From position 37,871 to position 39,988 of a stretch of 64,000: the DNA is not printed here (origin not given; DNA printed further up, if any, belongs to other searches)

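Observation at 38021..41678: Orphan tandem pair of ~600-aa B12-binding radical-SAM paralogues with a C-x4-C-x2-C motif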

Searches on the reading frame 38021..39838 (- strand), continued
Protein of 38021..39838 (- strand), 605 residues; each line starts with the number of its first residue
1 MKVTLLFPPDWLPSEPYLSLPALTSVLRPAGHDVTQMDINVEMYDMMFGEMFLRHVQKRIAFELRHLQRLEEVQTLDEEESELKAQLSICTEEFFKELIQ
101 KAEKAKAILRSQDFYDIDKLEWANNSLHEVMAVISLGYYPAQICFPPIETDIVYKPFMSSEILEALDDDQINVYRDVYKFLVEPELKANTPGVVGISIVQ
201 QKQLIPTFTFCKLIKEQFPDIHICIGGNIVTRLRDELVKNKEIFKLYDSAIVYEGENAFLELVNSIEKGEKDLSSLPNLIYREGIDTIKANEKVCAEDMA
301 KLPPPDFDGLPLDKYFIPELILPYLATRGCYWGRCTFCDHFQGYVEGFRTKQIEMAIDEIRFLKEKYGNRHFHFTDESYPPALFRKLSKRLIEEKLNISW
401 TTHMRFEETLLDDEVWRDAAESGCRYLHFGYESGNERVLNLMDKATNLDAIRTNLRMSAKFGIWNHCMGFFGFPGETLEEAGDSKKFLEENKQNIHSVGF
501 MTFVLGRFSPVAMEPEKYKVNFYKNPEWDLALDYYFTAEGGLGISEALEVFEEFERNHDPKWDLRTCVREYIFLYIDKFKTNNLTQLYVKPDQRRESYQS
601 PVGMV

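Call 29: search_protein_representatives(protein=window:38021-39838:-)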
Query: 605 residues. Proteins with E-value up to 0.001 (for the whole library): 34199; up to 1e-10: 16848; up to 1e-30: 2077. The best 150 are listed.
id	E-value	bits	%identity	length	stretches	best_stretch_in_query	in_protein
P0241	2.8e-244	828.6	59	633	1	1-593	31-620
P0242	3.0e-136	471.8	31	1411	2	3-554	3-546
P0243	2.0e-127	442.7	41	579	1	1-583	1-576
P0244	3.1e-118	412.3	39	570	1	1-556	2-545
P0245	7.4e-117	407.7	38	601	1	1-587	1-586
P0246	1.3e-115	403.6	39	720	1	3-583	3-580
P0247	2.1e-111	389.8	36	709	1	1-579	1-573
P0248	2.0e-110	386.5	39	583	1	1-551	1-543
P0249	2.7e-110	386.1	35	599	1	1-572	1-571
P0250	1.0e-108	380.8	38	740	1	1-559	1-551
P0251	2.3e-108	379.7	37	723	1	1-587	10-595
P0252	7.1e-106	371.5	36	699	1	1-579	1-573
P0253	1.5e-105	370.4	37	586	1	1-550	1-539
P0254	5.3e-105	368.6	36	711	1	2-552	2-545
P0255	1.8e-104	366.8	36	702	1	1-578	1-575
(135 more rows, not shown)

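Call 31: search_protein_families(library=ncbifam, alignment_id=A1, max_evalue=1e-10)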
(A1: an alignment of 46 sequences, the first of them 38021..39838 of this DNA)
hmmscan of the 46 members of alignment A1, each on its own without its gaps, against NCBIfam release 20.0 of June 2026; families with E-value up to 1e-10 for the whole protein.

A. member 1, window:38021-39838:- (605 aa): 12 families
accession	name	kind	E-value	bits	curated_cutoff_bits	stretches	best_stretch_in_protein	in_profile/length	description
TIGR04479.1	bcpD_PhpK_rSAM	subfamily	7.6e-35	120.2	600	1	169-521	90-437/504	PhpK family radical SAM P-methyltransferase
TIGR03975.1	rSAM_ocin_1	subfamily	3.3e-33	115.1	281.85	1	184-520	122-459/606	RiPP maturation radical SAM C-methyltransferase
NF050148.1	rSAM_ApyD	equivalog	4.6e-25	88.1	750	1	185-484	69-359/645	RiPP biosynthesis radical SAM protein ApyD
TIGR04385.1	B12_rSAM_cofa1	equivalog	5.2e-25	88.6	450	1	172-497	44-369/438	B12 lower ligand biosynthesis radical SAM protein BzaD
TIGR03471.1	HpnJ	equivalog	1.3e-22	80.4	577.6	1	210-488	87-362/472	hopanoid biosynthesis associated radical SAM protein HpnJ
NF038361.1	rSAM_Sden_1168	equivalog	3.4e-19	68.8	575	1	171-491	116-451/560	Sden_1168 family B12-binding radical SAM P-methyltransferase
TIGR02026.1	BchE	equivalog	2e-17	63.2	481.35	1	185-480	58-354/497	magnesium-protoporphyrin IX monomethyl ester anaerobic oxidative cyclase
TIGR04072.2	rSAM_ladder_B12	equivalog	4.3e-17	61.9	360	1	210-486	89-344/443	lipid biosynthesis B12-binding/radical SAM protein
TIGR04367.1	HpnR_B12_rSAM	equivalog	4.3e-16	58.5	650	1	185-463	55-325/490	hopanoid C-3 methylase HpnR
TIGR04014.1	B12_SAM_MJ_0865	equivalog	1.7e-13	50.2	360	1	247-491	90-336/434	methyl-coenzyme M reductase glutamine C-methyltransferase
NF040542.1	rSAM_RCCLKC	equivalog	1.5e-12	47.4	450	1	154-492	11-351/423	arsinothricin biosynthesis radical SAM protein ArsL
TIGR04013.1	B12_SAM_MJ_1487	hypoth_equivalog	2.6e-12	46.3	251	0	186-364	38-193/382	TIGR04013 family B12-binding domain/radical SAM domain-containing protein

B. families by the number of members that match (of 46 scanned): 17 families
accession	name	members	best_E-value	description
TIGR03975.1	rSAM_ocin_1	46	7.9e-44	RiPP maturation radical SAM C-methyltransferase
TIGR04479.1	bcpD_PhpK_rSAM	46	3.1e-43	PhpK family radical SAM P-methyltransferase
TIGR02026.1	BchE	46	4.2e-31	magnesium-protoporphyrin IX monomethyl ester anaerobic oxidative cyclase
TIGR04072.2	rSAM_ladder_B12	46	4e-29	lipid biosynthesis B12-binding/radical SAM protein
TIGR03471.1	HpnJ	45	1.1e-33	hopanoid biosynthesis associated radical SAM protein HpnJ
NF050148.1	rSAM_ApyD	44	1.7e-39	RiPP biosynthesis radical SAM protein ApyD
TIGR04013.1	B12_SAM_MJ_1487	44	3.3e-23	TIGR04013 family B12-binding domain/radical SAM domain-containing protein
TIGR04014.1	B12_SAM_MJ_0865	44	8.4e-23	methyl-coenzyme M reductase glutamine C-methyltransferase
NF038361.1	rSAM_Sden_1168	40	1.7e-21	Sden_1168 family B12-binding radical SAM P-methyltransferase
TIGR04385.1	B12_rSAM_cofa1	39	4.4e-27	B12 lower ligand biosynthesis radical SAM protein BzaD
TIGR04367.1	HpnR_B12_rSAM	32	6e-19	hopanoid C-3 methylase HpnR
TIGR04190.1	B12_SAM_Ta0216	25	8.1e-20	TIGR04190 family B12-binding domain/radical SAM domain protein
NF040542.1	rSAM_RCCLKC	18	3.8e-20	arsinothricin biosynthesis radical SAM protein ArsL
NF040546.1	rSAM_CUAEP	7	2.1e-13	CUAEP/CCAEP-tail radical SAM (seleno)protein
NF033070.1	rSAM_AprD4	4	2.2e-12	AprD4 family radical SAM diol-dehydratase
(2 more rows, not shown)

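Call 32: find_related_loci(query=A1, collection=genome_contigs, flank=10000)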
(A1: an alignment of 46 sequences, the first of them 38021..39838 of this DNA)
Query A1 (605 aa) in genome_contigs; peptide patterns used: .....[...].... (x = any residue, [..] = any of these).
600 stretches matched a pattern (row limit reached: there are more); 595 encode a relative of the query (tblastn E <= 1e-3); the best 80 are kept; 80 distinct loci.
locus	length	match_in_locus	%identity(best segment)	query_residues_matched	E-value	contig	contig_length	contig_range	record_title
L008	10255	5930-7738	69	1-605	0e+0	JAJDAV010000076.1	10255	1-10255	MAG: Nitrospinaceae bacterium isolate OFTM135 OFTM135_75, whole genome shotgun sequence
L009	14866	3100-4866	67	1-590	0e+0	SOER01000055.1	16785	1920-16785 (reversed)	MAG: Candidatus Loosdrechtia aerotolerans isolate YC1 NODE_55_length_16785_cov_11.170489, whole genome shotgun sequence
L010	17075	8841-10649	68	1-605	0e+0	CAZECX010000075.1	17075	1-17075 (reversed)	MAG TPA_asm: uncultured Nitrospina sp. isolate binchicken_co46_167 genome assembly, contig: NODE_6235_length_17075_cov_6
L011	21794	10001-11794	60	1-605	0e+0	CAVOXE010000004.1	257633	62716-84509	MAG: Nitrospirota bacterium isolate MFD00392.bin.1.17 genome assembly, contig: contig_28766, whole genome shotgun sequen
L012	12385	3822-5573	60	2-587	0e+0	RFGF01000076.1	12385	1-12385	MAG: Nitrospirae bacterium isolate J017 k99_748933, whole genome shotgun sequence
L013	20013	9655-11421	59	1-591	0e+0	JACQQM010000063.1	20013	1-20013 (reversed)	MAG: Nitrospirae bacterium isolate NC_groundwater_1333_Ag_S-0.2um_61_61 S_p2_S4_coassembly_k141_1696402, whole genome sh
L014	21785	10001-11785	58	2-596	0e+0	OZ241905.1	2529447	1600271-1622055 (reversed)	MAG: Nitrospirales bacterium isolate 4ba8bffd-60cb-465e-9873-b59a9ad782a3 genome assembly, chromosome: 1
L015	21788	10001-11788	57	2-597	0e+0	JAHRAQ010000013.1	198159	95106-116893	MAG: Nitrospirales bacterium isolate MEX2-MAG7 k127_477586_5712, whole genome shotgun sequence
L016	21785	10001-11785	57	2-596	0e+0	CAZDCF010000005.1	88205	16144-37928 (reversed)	MAG TPA_asm: uncultured Nitrospiraceae bacterium isolate SRP092902_co1_140 genome assembly, contig: NODE_180_length_8820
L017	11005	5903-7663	59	1-590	0e+0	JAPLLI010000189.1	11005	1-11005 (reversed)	MAG: Nitrospirae bacterium isolate LacPavin_0920_WC57_MAG_58_9 LacPavin_0920_WC57_scaffold_1538750, whole genome shotgun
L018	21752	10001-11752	59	1-587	0e+0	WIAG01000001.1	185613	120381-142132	MAG: Nitrospira sp. CR1.2 NODE_79_length_185613_cov_20.4944, whole genome shotgun sequence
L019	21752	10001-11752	59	1-587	0e+0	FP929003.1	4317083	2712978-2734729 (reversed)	Candidatus Nitrospira defluvii chromosome, complete genome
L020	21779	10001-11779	57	2-594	0e+0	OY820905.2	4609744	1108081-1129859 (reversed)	MAG: Nitrospirales bacterium isolate 78038947-5669-4080-b1cf-e9f6117fe586 genome assembly, chromosome: 1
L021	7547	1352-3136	57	2-596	0e+0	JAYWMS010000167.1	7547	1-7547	MAG: Nitrospirota bacterium isolate DY22_TVG06_BIN6 k141_200940, whole genome shotgun sequence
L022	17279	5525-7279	59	1-587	0e+0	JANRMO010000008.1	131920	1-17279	MAG: Nitrospiraceae bacterium isolate NOB01 NOB01_08, whole genome shotgun sequence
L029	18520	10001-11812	71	1-605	0e+0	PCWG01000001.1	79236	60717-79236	MAG: Nitrospinae bacterium CG11_big_fil_rev_8_21_14_0_20_45_15 CG11_8_21_14_0.20_scaffold_102_c, whole genome shotgun se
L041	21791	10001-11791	46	2-596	6e-177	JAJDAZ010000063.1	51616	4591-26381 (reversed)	MAG: Nitrospinaceae bacterium isolate OFTM191 OFTM191_62, whole genome shotgun sequence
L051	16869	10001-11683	34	1-551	8e-101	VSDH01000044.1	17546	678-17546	MAG: Candidatus Scalindua sediminis isolate MohnsGC08_192 NODE_46_length_17546_cov_57.380445, whole genome shotgun seque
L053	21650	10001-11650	36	3-554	1e-98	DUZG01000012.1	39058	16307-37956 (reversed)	MAG TPA_asm: Nitrospinota bacterium isolate MAG_09705_ntspn_70 Ga0115000_10000436, whole genome shotgun sequence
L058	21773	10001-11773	32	1-587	3e-93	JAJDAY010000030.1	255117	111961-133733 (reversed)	MAG: Nitrospinaceae bacterium isolate OFTM181 OFTM181_29, whole genome shotgun sequence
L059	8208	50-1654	36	1-547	1e-102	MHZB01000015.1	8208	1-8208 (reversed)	MAG: Planctomycetes bacterium RIFCSPLOWO2_12_FULL_50_35 rifcsplowo2_12_scaffold_14838, whole genome shotgun sequence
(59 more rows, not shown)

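Call 39: search_protein_families(library=pfam, proteins=[L016:14202-15440:+, L016:15596-16528:+, L016:16552-17598:+, L018:18354-18818:+, L016:17624-18181:-, L016:18209-18541:-, L016:18653-19096:-, L013:6504-7871:+, L013:7894-9405:+, L019:21024-21479:+], max_evalue=0.001)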
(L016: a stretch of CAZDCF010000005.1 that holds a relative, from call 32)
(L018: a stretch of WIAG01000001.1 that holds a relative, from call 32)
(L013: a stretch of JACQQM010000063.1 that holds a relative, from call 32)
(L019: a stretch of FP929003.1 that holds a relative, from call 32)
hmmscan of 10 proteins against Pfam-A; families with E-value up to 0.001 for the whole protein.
L016:14202-15440:+ (412 aa): 0 families

L016:15596-16528:+ (310 aa): 2 families
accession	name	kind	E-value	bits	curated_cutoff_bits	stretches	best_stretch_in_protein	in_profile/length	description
PF02567.21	PhzC-PhzF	-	7.5e-69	232.8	27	1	14-306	2-281/281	Phenazine biosynthesis-like protein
PF05544.16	Pro_racemase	-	1.3e-05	24.9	27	1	52-138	56-141/325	Proline racemase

L016:16552-17598:+ (348 aa): 4 families
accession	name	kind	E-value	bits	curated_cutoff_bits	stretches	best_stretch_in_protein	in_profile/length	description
PF00107.32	ADH_zinc_N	-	1.6e-33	115.8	31.8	1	179-306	1-128/129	Zinc-binding dehydrogenase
PF08240.17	ADH_N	-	2.6e-24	85.9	23.5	1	27-138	2-104/104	Alcohol dehydrogenase GroES-like domain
PF13602.12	ADH_zinc_N_2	-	2.6e-19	70.9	27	1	211-341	1-134/134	Zinc-binding dehydrogenase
PF01262.27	AlaDh_PNT_C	-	7.6e-05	22.7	23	1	158-229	16-91/214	Alanine dehydrogenase/PNT, C-terminal domain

L018:18354-18818:+ (154 aa): 1 family
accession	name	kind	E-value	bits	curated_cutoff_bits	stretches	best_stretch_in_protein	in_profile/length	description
PF00571.33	CBS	-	2.3e-21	76.3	24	2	14-66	1-54/57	CBS domain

L016:17624-18181:- (185 aa): 1 family
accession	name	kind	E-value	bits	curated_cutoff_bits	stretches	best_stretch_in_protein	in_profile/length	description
PF00994.29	MoCF_biosynth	-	1.3e-28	100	26.6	1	35-178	1-144/144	Probable molybdopterin binding domain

L016:18209-18541:- (110 aa): 2 families
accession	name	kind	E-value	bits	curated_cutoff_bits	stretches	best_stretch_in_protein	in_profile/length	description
PF01257.25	2Fe-2S_thioredx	-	9.3e-07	29.2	24.8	1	4-92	62-143/145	Thioredoxin-like [2Fe-2S] ferredoxin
PF06999.17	Suc_Fer-like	-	7.3e-05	23.3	34.9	1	25-101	110-186/191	Sucrase/ferredoxin-like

L016:18653-19096:- (147 aa): 2 families
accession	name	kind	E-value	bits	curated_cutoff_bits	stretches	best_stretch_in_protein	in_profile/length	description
PF13772.11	AIG2_2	-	3.6e-11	43.8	27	1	58-139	1-81/83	AIG2-like family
PF06094.17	GGACT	-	4.1e-07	31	22.8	1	15-108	7-102/120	Gamma-glutamyl cyclotransferase, AIG2-like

L013:6504-7871:+ (455 aa): 1 family
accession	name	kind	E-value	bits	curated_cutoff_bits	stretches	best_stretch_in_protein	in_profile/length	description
PF00171.27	Aldedh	-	1.2e-20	74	23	2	14-295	35-295/461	Aldehyde dehydrogenase family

L013:7894-9405:+ (503 aa): 8 families
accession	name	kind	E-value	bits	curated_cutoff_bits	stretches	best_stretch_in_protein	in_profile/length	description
PF13649.12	Methyltransf_25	-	9.9e-16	58.7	27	1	106-181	1-75/97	Methyltransferase domain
PF08242.18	Methyltransf_12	-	1.6e-14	54.8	30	1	107-179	1-75/98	Methyltransferase domain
PF13847.12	Methyltransf_31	-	2.3e-14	53.8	27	1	104-232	5-108/145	Methyltransferase domain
PF05175.20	MTS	-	1.5e-09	38.1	23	1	103-175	32-104/170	Methyltransferase small domain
PF08241.18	Methyltransf_11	-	2e-09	38.4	21.2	1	108-180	2-71/95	Methyltransferase domain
PF13489.12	Methyltransf_23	-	9.3e-09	35.7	27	1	84-179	4-91/164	Methyltransferase domain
PF02390.23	Methyltransf_4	-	3.2e-06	27.2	24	1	105-160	4-59/173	Putative methyltransferase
PF01135.25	PCMT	-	0.00087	19.6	20.3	0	104-178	75-151/210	Protein-L-isoaspartate(D-aspartate) O-methyltransferase (PCMT)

L019:21024-21479:+ (151 aa): 0 families

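Call 40: search_protein_families(library=pfam, proteins=[L051:6146-9640:+, L051:5047-6099:+, L051:11958-12590:+, L051:12598-13491:+, L051:4356-5129:+, L041:7512-8813:-, L041:8997-9494:-, L058:9094-9702:-, L058:7734-8759:-, L058:6095-6940:-], max_evalue=0.001)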
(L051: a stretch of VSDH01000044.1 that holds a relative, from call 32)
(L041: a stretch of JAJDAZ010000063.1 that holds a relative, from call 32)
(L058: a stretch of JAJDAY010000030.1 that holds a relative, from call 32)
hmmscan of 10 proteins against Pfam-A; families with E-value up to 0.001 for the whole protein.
L051:6146-9640:+ (1164 aa): 2 families
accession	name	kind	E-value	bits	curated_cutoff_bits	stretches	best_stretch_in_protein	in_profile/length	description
PF00384.28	Molybdopterin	-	8.7e-17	61.6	24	1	266-754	66-346/353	Molybdopterin oxidoreductase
PF10518.14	TAT_signal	-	0.00049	20.4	22.7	1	4-22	1-19/21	TAT (twin-arginine translocation) pathway signal sequence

L051:5047-6099:+ (350 aa): 0 families

L051:11958-12590:+ (210 aa): 10 families
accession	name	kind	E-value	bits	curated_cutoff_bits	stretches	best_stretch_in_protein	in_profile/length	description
PF12838.12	Fer4_7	-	2.3e-12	47.6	27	3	150-189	5-50/52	4Fe-4S dicluster domain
PF00037.32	Fer4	-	2.7e-10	40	21.1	1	170-187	1-18/24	4Fe-4S binding domain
PF12837.12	Fer4_6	-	3.5e-10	39.8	25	1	170-187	2-19/24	4Fe-4S binding domain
PF12797.12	Fer4_2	-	3.6e-09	36.4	24.5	1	169-188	2-21/22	4Fe-4S binding domain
PF13187.11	Fer4_9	-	4.2e-09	36.7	27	1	150-189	5-49/52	4Fe-4S dicluster domain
PF13237.11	Fer4_10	-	1.3e-08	35.1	25.5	0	64-79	7-26/53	4Fe-4S dicluster domain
PF14697.11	Fer4_21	-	4.3e-07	30.4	35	1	135-189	1-53/59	4Fe-4S dicluster domain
PF13484.11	Fer4_16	-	1.2e-06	29.6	30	0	66-84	2-20/66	4Fe-4S double cluster binding domain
PF13183.11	Fer4_8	-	6.8e-05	23.8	27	0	175-191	3-19/68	4Fe-4S dicluster domain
PF25160.1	LdpA_Fe-S-bd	-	0.00082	19.5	27.6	0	52-83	13-45/49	LdpA Fe-S cluster-binding domain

L051:12598-13491:+ (297 aa): 7 families
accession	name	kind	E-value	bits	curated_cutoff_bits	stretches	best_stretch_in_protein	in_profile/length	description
PF10609.15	ParA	-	4.4e-90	301.8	27.1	1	38-283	2-244/246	NUBPL iron-transfer P-loop NTPase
PF01656.29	CbiA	-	5.8e-14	52.6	25.4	1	42-260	1-122/125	CobQ/CobB/MinD/ParA nucleotide binding domain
PF13614.12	AAA_31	-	6.4e-09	36.4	27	1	41-90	3-51/177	AAA domain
PF02374.21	ArsA_ATPase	-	2.7e-06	27.2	24.3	1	41-113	2-65/305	Anion-transporting ATPase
PF00142.24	Fer4_NifH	-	3.8e-06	27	25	0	44-73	4-33/271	4Fe-4S iron sulfur cluster binding proteins, NifH/frxC family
PF09140.17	MipZ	-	1.2e-05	25.2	20.7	1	42-99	3-60/262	ATPase MipZ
PF03308.22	MeaB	-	0.0005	19.6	23.1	0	22-77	14-70/273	Methylmalonyl Co-A mutase-associated GTPase MeaB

L051:4356-5129:+ (257 aa): 1 family
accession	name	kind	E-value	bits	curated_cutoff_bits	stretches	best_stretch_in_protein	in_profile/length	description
PF02613.20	Nitrate_red_del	-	2.8e-19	70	22.2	1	58-187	8-134/136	Nitrate reductase delta subunit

L041:7512-8813:- (433 aa): 8 families
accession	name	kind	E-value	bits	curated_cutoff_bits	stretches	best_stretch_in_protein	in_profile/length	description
PF13187.11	Fer4_9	-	1.5e-09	38.2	27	1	248-304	1-51/52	4Fe-4S dicluster domain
PF12838.12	Fer4_7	-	1.7e-09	38.4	27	1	249-304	2-52/52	4Fe-4S dicluster domain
PF13237.11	Fer4_10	-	3.5e-08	33.7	25.5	1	355-407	1-38/53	4Fe-4S dicluster domain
PF00037.32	Fer4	-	1.2e-06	28.5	21.1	0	248-265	7-24/24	4Fe-4S binding domain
PF13484.11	Fer4_16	-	1.9e-06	29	30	0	249-267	2-20/66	4Fe-4S double cluster binding domain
PF13183.11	Fer4_8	-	3e-05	24.9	27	0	243-261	48-66/68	4Fe-4S dicluster domain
PF13534.11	Fer4_17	-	4.9e-05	24.2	22.2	0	225-262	23-59/61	4Fe-4S dicluster domain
PF12797.12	Fer4_2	-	0.00031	21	24.5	1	355-374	2-21/22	4Fe-4S binding domain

L041:8997-9494:- (165 aa): 0 families

L058:9094-9702:- (202 aa): 0 families

L058:7734-8759:- (341 aa): 11 families
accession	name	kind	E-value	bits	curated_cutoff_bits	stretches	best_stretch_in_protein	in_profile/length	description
PF01436.27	NHL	-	5e-35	118.2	20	2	182-208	2-28/28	NHL repeat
PF08450.18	SGL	-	6.9e-15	55.7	26.3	2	43-122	144-218/246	SMP-30/Gluconolactonase/LRE-like region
PF17170.10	DUF5128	-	2.4e-07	30.7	22.9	0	192-250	53-112/321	6-bladed beta-propeller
PF13449.12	Phytase-like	-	2.6e-07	31.3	27.6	0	92-124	72-104/284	Esterase-like activity of phytase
PF06739.17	SBBP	-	8.8e-07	29.2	20.5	0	183-198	14-29/38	Beta-propeller repeat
PF25021.1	TEN_NHL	-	3e-06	26.9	27.1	0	180-205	328-353/357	Teneurin NHL domain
PF24684.1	Vgb_lyase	-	4.3e-05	22.9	50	1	89-302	14-207/290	Virginiamycin B lyase family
PF16288.11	DUF4934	-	4.6e-05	23.9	27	0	148-215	35-101/102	Domain of unknown function (DUF4934)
PF02393.21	US22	-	0.00011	22.7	35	0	247-297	49-100/124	US22 like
PF07494.17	Reg_prop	-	0.00064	20.1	20.4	0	92-105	9-22/24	Two component regulator propeller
PF22701.2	Mala_s_1-like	-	0.00068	19.9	27.5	0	47-119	101-161/195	Mal s 1 allergenic protein-like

L058:6095-6940:- (281 aa): 6 families
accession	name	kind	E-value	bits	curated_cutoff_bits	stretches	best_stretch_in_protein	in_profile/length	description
PF13431.12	TPR_17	-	2.6e-07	30.8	24.4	1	75-103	6-34/34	Tetratricopeptide repeat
PF07719.23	TPR_2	-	1.3e-06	28.5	27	1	85-113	4-32/34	Tetratricopeptide repeat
PF14559.12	TPR_19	-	6.4e-06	26.9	25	0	69-118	12-62/68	Tetratricopeptide repeat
PF13181.12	TPR_8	-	1.9e-05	24.9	25.7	1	85-114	4-33/34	Tetratricopeptide repeat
PF00515.34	TPR_1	-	0.0007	19.8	27.8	0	85-112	4-31/34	Tetratricopeptide repeat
PF07721.20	TPR_4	-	0.00087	20.1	27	0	84-105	3-24/26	Tetratricopeptide repeat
